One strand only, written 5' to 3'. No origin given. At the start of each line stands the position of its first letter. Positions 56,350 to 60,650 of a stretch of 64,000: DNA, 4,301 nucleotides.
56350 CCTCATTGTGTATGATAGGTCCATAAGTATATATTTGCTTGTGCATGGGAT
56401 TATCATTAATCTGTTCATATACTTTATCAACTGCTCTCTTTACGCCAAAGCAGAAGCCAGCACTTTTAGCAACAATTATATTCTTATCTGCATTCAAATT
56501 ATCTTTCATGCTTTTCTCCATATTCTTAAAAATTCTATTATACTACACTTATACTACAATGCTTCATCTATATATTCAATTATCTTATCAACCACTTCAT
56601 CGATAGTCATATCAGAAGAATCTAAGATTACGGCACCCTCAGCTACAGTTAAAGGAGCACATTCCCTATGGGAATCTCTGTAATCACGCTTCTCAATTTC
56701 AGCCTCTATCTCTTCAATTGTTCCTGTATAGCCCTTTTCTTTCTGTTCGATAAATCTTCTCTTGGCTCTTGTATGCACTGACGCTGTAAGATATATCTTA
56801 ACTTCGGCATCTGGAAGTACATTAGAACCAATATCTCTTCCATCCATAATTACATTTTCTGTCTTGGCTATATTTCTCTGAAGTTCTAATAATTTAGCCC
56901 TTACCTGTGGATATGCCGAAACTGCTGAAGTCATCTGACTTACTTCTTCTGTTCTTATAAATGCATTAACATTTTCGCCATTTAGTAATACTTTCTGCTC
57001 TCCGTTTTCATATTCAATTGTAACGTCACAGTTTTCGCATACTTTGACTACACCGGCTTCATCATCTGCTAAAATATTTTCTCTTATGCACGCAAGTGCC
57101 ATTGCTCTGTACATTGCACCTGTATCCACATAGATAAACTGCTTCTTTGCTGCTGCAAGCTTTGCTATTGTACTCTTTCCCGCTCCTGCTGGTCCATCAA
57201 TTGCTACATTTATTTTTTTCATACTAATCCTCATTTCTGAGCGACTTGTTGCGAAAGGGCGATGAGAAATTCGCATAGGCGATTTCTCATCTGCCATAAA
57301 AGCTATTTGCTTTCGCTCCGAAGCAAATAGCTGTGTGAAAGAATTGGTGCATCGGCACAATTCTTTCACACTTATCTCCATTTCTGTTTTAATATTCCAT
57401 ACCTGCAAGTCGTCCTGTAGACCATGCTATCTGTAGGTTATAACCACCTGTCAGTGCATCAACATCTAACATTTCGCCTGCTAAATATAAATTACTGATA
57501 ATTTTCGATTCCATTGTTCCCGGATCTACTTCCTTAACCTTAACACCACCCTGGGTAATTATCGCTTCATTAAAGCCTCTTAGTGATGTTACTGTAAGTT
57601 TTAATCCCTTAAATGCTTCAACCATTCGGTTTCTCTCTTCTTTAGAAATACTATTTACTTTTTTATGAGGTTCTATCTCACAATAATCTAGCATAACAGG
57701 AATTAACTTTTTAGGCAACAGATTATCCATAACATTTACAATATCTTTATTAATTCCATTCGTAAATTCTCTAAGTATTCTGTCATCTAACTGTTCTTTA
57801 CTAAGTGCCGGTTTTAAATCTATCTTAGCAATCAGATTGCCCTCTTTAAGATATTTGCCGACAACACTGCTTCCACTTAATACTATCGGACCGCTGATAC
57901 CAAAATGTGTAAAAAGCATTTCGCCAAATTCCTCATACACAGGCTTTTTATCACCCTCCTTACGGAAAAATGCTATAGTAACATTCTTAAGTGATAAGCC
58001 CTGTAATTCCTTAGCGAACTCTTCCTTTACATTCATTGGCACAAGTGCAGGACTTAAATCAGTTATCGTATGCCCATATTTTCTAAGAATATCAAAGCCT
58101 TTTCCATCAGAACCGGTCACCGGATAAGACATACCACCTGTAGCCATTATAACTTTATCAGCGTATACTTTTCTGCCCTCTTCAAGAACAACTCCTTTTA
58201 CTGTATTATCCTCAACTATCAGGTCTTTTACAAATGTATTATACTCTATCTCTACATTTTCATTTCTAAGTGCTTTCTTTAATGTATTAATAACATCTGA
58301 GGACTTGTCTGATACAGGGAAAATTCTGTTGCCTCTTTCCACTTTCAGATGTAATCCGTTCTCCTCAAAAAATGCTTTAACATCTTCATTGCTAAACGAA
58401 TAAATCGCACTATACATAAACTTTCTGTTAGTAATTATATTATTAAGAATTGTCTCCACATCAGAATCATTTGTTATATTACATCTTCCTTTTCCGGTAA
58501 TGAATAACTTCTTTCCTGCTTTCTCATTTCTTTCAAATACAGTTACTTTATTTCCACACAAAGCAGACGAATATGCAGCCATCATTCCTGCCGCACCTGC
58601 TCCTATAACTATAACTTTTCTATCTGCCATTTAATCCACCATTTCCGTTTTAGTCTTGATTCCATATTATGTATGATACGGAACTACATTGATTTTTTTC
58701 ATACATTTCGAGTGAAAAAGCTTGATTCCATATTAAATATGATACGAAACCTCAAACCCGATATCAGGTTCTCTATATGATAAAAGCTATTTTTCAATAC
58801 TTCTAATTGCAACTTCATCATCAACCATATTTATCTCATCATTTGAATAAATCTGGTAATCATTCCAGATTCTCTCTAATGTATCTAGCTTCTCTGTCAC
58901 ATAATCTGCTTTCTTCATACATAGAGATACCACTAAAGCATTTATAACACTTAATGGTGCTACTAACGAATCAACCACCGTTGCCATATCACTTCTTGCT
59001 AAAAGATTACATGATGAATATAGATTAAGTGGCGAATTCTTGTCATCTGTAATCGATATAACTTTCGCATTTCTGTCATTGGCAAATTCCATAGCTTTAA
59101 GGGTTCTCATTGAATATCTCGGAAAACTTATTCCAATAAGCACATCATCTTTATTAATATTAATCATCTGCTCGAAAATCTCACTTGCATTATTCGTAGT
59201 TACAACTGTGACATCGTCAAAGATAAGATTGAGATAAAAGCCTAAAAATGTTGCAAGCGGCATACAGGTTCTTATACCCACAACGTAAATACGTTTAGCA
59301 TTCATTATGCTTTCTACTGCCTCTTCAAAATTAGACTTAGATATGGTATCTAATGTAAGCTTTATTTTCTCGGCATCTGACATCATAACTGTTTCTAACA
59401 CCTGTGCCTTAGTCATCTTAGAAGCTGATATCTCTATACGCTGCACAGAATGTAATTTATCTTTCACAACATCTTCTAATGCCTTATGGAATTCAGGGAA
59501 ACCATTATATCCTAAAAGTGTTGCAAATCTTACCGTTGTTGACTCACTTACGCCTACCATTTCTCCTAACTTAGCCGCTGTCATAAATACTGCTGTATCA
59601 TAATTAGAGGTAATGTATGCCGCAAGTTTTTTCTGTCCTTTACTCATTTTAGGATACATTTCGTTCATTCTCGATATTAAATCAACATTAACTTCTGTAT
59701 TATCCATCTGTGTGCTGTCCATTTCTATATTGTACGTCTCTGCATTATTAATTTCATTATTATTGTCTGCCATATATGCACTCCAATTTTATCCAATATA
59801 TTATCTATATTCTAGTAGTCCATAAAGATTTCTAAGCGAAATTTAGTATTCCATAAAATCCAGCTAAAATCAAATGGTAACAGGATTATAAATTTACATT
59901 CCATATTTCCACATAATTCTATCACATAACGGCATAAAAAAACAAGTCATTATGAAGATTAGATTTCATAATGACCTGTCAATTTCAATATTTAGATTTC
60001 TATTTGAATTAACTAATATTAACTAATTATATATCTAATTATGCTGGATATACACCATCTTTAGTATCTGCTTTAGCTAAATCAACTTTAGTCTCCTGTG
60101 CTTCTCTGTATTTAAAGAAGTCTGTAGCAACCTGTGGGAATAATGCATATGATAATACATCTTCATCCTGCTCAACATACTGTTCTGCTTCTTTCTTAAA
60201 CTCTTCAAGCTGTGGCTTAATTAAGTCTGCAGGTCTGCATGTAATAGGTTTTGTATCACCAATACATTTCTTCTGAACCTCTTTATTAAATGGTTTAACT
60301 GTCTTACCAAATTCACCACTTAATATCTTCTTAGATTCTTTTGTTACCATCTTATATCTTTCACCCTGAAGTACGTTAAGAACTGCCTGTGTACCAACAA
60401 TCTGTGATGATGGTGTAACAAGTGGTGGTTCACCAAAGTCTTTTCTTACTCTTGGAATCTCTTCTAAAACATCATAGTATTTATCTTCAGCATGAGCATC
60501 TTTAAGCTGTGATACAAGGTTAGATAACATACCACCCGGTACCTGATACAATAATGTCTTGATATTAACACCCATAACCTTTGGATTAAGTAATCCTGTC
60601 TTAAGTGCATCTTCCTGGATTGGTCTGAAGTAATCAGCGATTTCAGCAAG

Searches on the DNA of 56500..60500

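Call 9: search_rna_families(source=window, start=56500, end=60500, threshold=evalue, max_evalue=10)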
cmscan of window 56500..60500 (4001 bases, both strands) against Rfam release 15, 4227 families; matches with E-value up to 10: 2.
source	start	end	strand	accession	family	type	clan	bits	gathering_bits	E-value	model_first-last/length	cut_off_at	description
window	59934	59989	-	RF03883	mir-9256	Gene; miRNA;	-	21.3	80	0.82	1-67/67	no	mir-9256 microRNA precursor family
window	57225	57324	+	RF01866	ceN33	Gene; snRNA; snoRNA; CD-box;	-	15.9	75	9.8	1-118/118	no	C. elegans snoRNA ceN33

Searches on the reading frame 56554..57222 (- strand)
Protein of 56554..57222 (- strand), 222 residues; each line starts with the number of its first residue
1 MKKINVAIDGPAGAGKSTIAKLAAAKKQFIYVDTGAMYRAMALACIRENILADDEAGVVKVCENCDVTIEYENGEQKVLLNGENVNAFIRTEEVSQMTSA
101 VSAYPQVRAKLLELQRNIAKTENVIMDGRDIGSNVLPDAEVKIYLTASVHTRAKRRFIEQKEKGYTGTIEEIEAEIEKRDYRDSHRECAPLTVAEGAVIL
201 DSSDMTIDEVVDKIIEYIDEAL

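Call 43: search_protein_families(library=ncbifam, proteins=[window:56554-57222:-], max_evalue=0.00001)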
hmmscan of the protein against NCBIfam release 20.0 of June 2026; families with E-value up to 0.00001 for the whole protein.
window:56554-57222:- (222 aa): 5 families
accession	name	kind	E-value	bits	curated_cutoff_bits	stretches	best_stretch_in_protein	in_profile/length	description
TIGR00017.1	cmk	equivalog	4.2e-76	255.4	135.55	1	3-217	2-216/217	(d)CMP kinase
NF010004.0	PRK13477.1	equivalog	6.7e-72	242.5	524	1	6-218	288-503/514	bifunctional pantoate--beta-alanine ligase/(d)CMP kinase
NF008816.0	PRK11860.1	equivalog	1.1e-58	198.9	943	1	6-220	446-656/662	bifunctional 3-phosphoshikimate 1-carboxyvinyltransferase/cytidylate kinase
NF007071.0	PRK09518.1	equivalog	6.1e-52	177.1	953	1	3-221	4-228/706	bifunctional cytidylate kinase/GTPase Der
TIGR02173.1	cyt_kin_arch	equivalog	5.9e-12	45.9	102.1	1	107-219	57-169/169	(d)CMP kinase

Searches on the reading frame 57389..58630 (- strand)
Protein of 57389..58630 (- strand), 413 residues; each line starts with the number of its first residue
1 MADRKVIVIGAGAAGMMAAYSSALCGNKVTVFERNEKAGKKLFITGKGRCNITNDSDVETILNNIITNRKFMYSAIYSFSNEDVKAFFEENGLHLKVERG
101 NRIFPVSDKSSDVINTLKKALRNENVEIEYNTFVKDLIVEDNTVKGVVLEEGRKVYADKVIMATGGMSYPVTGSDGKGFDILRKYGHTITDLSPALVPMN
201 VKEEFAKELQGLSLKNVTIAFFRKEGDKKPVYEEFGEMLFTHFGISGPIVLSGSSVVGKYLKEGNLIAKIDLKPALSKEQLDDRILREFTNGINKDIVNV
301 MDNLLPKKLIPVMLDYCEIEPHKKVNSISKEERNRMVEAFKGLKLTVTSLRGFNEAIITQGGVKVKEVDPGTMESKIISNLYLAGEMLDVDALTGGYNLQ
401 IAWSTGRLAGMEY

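Call 14: find_related_loci(query=window:57389-58630:-, collection=genome_contigs, flank=3000)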
Query window:57389-58630:- (413 aa) in genome_contigs; peptide patterns used: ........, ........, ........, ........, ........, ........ (x = any residue, [..] = any of these).
490 stretches matched a pattern; 427 encode a relative of the query (tblastn E <= 1e-3); the best 80 are kept; 80 distinct loci.
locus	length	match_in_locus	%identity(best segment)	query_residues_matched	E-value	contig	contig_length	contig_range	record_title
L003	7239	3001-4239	96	1-413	0e+0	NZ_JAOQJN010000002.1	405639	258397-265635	Bovifimicola ammoniilytica strain Sanger_97 .13414_6_2.2, whole genome shotgun sequence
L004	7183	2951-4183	74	1-410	0e+0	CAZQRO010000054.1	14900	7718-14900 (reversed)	MAG TPA_asm: uncultured Eubacterium sp. isolate SRP192927_co8_34 genome assembly, contig: NODE_3498_length_14900_cov_5.6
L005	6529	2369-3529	68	26-412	4e-178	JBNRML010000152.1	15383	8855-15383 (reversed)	MAG: Lachnospiraceae bacterium isolate UACHpl02 k127_718223, whole genome shotgun sequence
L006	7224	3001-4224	67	4-410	6e-173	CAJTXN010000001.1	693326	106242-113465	MAG TPA_asm: uncultured Lachnospiraceae bacterium isolate MGBC121271 genome assembly, contig: MGBC121271.1, whole genome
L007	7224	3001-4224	67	4-410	1e-172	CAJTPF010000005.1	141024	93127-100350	MAG TPA_asm: uncultured Lachnospiraceae bacterium isolate MGBC108656 genome assembly, contig: MGBC108656.5, whole genome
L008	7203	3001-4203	63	26-410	2e-171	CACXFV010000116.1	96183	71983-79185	MAG: uncultured Lachnospiraceae bacterium isolate RUG11220 genome assembly, contig: RUG11220_asm_116, whole genome shotg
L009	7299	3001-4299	61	6-411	3e-166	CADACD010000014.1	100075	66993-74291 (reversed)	MAG: uncultured Lachnospiraceae bacterium isolate RUG13154 genome assembly, contig: RUG13154_asm_14, whole genome shotgu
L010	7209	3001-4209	60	6-411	5e-161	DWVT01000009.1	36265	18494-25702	MAG TPA_asm: Candidatus Mediterraneibacter excrementigallinarum isolate CHK143-6153 CHK143__C10615_L36265_SAMEA104467420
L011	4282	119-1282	61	20-411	3e-161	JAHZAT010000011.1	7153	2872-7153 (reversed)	MAG: Clostridiales bacterium isolate HRGM_Genome_1893 HRGM_Genome_1893_11, whole genome shotgun sequence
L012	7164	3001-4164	60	20-411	6e-158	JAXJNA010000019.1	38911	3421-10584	MAG: Anaerostipes hadrus isolate DOME_MAG_14538 14538_W0334_k141_15008, whole genome shotgun sequence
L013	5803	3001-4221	57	5-411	6e-157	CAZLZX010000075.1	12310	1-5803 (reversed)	MAG TPA_asm: uncultured Eubacterium sp. isolate SRP222994_co1_139 genome assembly, contig: NODE_10889_length_12310_cov_3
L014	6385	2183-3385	60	6-410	2e-154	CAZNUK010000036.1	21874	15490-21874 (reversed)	MAG TPA_asm: uncultured Butyrivibrio sp. isolate SRP315200_co2_686 genome assembly, contig: NODE_2056_length_21874_cov_1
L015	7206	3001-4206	59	5-410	3e-154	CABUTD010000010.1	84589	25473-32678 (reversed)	MAG TPA_asm: uncultured Anaerostipes sp. isolate MGYG-HGUT-04359 genome assembly, contig: GUT_GENOME269664_10, whole gen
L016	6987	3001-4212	56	5-411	9e-153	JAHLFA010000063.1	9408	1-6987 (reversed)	MAG: Candidatus Ruminococcus intestinipullorum isolate 1485 E5M68__C31818_L9408, whole genome shotgun sequence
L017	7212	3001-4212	57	5-411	7e-152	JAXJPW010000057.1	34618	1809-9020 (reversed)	MAG: Agathobacter sp. isolate DOME_MAG_1951 1951_C0137_k141_213872, whole genome shotgun sequence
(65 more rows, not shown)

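Call 43: search_protein_families(library=ncbifam, proteins=[window:57389-58630:-], max_evalue=0.00001)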
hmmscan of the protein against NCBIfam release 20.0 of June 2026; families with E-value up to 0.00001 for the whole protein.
window:57389-58630:- (413 aa): 40 families (the best 25 are shown)
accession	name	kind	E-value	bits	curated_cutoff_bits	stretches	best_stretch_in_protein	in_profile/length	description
TIGR00275.1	TIGR00275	subfamily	9.5e-140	465.9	183.8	1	6-411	1-401/401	aminoacetone oxidase family FAD-binding enzyme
TIGR03862.1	flavo_PP4765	subfamily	9.5e-43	146.4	242.65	1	27-410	2-368/376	TIGR03862 family flavoprotein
NF006130.0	PRK08274.1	equivalog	6.1e-12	45.1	369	0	110-167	131-192/467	FAD-dependent tricarballylate dehydrogenase TcuA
NF001933.0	PRK00711.1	subfamily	8.2e-12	44.8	383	0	114-170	204-259/429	D-amino acid dehydrogenase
TIGR00136.1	mnmG_gidA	equivalog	2.8e-11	42.5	524.85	0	118-166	103-152/616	tRNA uridine-5-carboxymethylaminomethyl(34) synthesis enzyme MnmG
NF045637.1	carotdesatCrtDProt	equivalog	4.6e-11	41.9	580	0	6-42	1-37/485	1-hydroxycarotenoid 3,4-desaturase CrtD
TIGR01813.1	flavo_cyto_c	subfamily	6.5e-11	41.6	285.45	1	108-168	127-192/444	flavocytochrome c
NF005882.1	PRK07843.1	equivalog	3.2e-10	39.1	788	0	112-167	203-262/547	3-oxosteroid 1-dehydrogenase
NF009477.0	PRK12843.1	equivalog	6.5e-10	38.1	758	0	4-42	17-55/578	FAD-dependent oxidoreductase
NF005560.0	PRK07233.1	equivalog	1.3e-09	37.4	252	0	5-39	2-36/435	hypothetical protein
NF053676.1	4oxCHCAChcC1Cy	equivalog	1.3e-09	37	1000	0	108-170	184-247/528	4-oxocyclohexanecarboxylate 2-dehydrogenase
NF045599.1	bili_reduct_long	exception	2.3e-09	36.1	750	1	3-44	381-422/641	bilirubin reductase, long form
NF004789.0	PRK06134.1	subfamily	5.3e-09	35.2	747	0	3-39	12-48/581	FAD-dependent oxidoreductase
TIGR00551.1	nadB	equivalog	1e-08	34.3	452.75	1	6-168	5-189/489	L-aspartate oxidase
NF005508.0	PRK07121.1-1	equivalog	1.7e-08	33.5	537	0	110-168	175-237/497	FAD-binding protein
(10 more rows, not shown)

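Call 54: find_encoding_contigs(protein=window:57389-58630:-, flank=1600, max_places=10)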
Protein window:57389-58630:- (413 aa): 23 contigs read that carry it; 5 places shown.
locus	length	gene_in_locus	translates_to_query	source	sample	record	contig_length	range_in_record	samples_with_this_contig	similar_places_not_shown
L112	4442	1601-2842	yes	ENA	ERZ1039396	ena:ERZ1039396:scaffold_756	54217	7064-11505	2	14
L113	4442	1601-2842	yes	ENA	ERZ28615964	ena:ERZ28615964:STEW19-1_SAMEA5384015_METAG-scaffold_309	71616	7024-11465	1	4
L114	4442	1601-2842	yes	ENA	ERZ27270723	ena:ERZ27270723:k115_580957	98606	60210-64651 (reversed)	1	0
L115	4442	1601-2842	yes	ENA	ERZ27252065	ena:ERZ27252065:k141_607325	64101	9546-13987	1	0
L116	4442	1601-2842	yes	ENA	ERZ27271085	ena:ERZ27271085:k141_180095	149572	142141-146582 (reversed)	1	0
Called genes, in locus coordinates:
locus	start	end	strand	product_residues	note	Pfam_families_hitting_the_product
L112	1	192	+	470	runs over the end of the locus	PF00682:HMGL-like, PF02436:PYC_OADA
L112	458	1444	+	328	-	PF01418:HTH_6, PF01380:SIS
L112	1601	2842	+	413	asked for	PF00890:FAD_binding_2 (weak), PF01134:GIDA, PF01266:DAO (weak), PF03486:HI0933_like, PF12831:FAD_oxidored, PF07992:Pyr_redox_2 (weak), PF00890:FAD_binding_2 (weak), PF22780:HI0933_like_1st, +3 more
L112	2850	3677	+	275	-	PF02224:Cytidylate_kin, PF13189:Cytidylate_kin2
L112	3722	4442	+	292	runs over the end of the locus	PF02401:LYTB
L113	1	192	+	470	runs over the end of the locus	PF00682:HMGL-like, PF02436:PYC_OADA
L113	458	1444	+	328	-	PF01418:HTH_6, PF01380:SIS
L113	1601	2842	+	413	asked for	PF00890:FAD_binding_2 (weak), PF01134:GIDA, PF01266:DAO (weak), PF03486:HI0933_like, PF12831:FAD_oxidored, PF07992:Pyr_redox_2 (weak), PF00890:FAD_binding_2 (weak), PF22780:HI0933_like_1st, +3 more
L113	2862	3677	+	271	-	PF02224:Cytidylate_kin, PF13189:Cytidylate_kin2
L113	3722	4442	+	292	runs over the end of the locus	PF02401:LYTB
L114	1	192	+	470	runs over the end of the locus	PF00682:HMGL-like, PF02436:PYC_OADA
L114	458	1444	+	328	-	PF01418:HTH_6, PF01380:SIS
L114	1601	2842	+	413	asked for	PF00890:FAD_binding_2 (weak), PF01134:GIDA, PF01266:DAO (weak), PF03486:HI0933_like, PF12831:FAD_oxidored, PF07992:Pyr_redox_2 (weak), PF00890:FAD_binding_2 (weak), PF22780:HI0933_like_1st, +3 more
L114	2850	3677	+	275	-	PF02224:Cytidylate_kin, PF13189:Cytidylate_kin2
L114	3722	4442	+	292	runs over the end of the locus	PF02401:LYTB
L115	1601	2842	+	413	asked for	PF00890:FAD_binding_2 (weak), PF01134:GIDA, PF01266:DAO (weak), PF03486:HI0933_like, PF12831:FAD_oxidored, PF07992:Pyr_redox_2 (weak), PF00890:FAD_binding_2 (weak), PF22780:HI0933_like_1st, +3 more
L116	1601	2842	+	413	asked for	PF00890:FAD_binding_2 (weak), PF01134:GIDA, PF01266:DAO (weak), PF03486:HI0933_like, PF12831:FAD_oxidored, PF07992:Pyr_redox_2 (weak), PF00890:FAD_binding_2 (weak), PF22780:HI0933_like_1st, +3 more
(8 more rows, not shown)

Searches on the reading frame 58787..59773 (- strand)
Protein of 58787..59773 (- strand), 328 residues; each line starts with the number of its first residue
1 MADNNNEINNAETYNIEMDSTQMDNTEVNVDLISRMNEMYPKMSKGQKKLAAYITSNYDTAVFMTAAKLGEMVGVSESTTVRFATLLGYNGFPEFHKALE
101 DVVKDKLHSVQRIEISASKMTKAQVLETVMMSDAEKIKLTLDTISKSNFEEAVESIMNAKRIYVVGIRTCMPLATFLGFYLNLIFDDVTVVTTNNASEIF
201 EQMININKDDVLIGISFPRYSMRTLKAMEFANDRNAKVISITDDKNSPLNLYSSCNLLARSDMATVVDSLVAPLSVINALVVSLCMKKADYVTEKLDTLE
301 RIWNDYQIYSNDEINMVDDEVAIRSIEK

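Call 43: search_protein_families(library=ncbifam, proteins=[window:58787-59773:-], max_evalue=0.00001)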
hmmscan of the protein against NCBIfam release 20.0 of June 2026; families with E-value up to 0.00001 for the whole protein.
window:58787-59773:- (328 aa): 10 families
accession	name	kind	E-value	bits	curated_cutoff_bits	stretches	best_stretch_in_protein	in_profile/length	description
NF008590.0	PRK11557.1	equivalog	7.4e-22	78.1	355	1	34-257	5-228/282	MurR/RpiR family transcriptional regulator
NF008451.0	PRK11302.1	subfamily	3.9e-18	65.9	296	1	31-299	2-269/286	transcriptional regulator HexR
NF040776.2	AlsR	equivalog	2.8e-14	52.7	400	1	39-302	11-274/279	transcriptional repressor AlsR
NF008458.0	PRK11337.1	equivalog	3.6e-14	52.4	378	1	22-296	5-280/293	MurR/RpiR family transcriptional regulator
NF010701.0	PRK14101.1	equivalog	3.3e-10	38.8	920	1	31-288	342-598/638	bifunctional transcriptional regulator/glucokinase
NF012026.0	PRK15482.1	equivalog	5.8e-09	35.8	408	1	42-254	13-228/285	HTH-type transcriptional regulator MurR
NF046014.1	sap1_reg_SapR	equivalog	3.8e-08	33.1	500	1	37-289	6-273/295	sap1 transcriptional regulator SapR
TIGR01135.1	glmS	equivalog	1.2e-06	27.3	418.05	1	135-288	262-421/607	glutamine--fructose-6-phosphate transaminase (isomerizing)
NF001484.0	PRK00331.1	subfamily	4.7e-06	25.3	381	1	121-277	246-402/601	isomerizing glutamine--fructose-6-phosphate transaminase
TIGR03127.2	RuMP_HxlB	equivalog_domain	6.8e-06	26.1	160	0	135-254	6-118/178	6-phospho-3-hexuloisomerase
